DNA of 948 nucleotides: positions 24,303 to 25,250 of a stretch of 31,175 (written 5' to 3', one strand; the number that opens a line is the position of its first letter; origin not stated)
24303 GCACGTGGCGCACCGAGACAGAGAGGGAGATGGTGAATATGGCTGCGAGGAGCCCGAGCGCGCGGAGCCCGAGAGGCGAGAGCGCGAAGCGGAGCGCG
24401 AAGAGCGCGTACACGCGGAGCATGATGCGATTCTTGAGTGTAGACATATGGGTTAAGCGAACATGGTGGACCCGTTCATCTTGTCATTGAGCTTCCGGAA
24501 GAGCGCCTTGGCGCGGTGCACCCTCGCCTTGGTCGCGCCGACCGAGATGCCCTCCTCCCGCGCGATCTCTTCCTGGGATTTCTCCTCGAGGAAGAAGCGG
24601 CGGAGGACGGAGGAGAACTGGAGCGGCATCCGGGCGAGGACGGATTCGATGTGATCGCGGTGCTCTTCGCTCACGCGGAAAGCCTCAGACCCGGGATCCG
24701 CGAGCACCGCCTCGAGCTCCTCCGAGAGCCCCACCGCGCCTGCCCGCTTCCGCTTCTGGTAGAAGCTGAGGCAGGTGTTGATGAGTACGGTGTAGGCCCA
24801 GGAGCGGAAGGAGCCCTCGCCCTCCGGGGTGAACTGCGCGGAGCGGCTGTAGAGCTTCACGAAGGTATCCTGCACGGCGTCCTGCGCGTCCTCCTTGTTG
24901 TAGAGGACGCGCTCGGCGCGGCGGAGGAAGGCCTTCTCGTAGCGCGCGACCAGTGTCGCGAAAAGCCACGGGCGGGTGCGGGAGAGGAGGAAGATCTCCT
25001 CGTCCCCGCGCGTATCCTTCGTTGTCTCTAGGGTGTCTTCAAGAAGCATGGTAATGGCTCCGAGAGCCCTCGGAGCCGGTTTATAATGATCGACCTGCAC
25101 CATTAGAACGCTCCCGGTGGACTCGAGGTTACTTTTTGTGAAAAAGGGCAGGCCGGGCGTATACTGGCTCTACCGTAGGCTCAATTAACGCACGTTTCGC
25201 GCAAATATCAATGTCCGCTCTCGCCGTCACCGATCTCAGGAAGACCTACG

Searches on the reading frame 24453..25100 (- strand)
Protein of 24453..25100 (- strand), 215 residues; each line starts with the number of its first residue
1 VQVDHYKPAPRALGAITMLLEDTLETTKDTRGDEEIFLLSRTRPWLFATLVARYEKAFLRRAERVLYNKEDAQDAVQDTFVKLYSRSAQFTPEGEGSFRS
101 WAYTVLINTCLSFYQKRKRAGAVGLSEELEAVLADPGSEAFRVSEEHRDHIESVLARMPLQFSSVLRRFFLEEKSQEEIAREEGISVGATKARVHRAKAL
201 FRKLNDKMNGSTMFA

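Call 74: search_protein_families(library=pfam, proteins=[window:24453-25100:-], max_evalue=0.001)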
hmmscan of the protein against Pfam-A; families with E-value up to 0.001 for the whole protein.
window:24453-25100:- (215 aa): 3 families
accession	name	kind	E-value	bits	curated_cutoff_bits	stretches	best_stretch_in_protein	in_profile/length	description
PF04542.20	Sigma70_r2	-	8.1e-15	54.8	24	1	50-119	1-70/71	Sigma-70 region 2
PF08281.18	Sigma70_r4_2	-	8.7e-09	35.3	25.7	1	151-199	4-52/54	Sigma-70, region 4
PF04545.22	Sigma70_r4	-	1.2e-05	25.2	24.1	1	155-197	2-44/50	Sigma-70, region 4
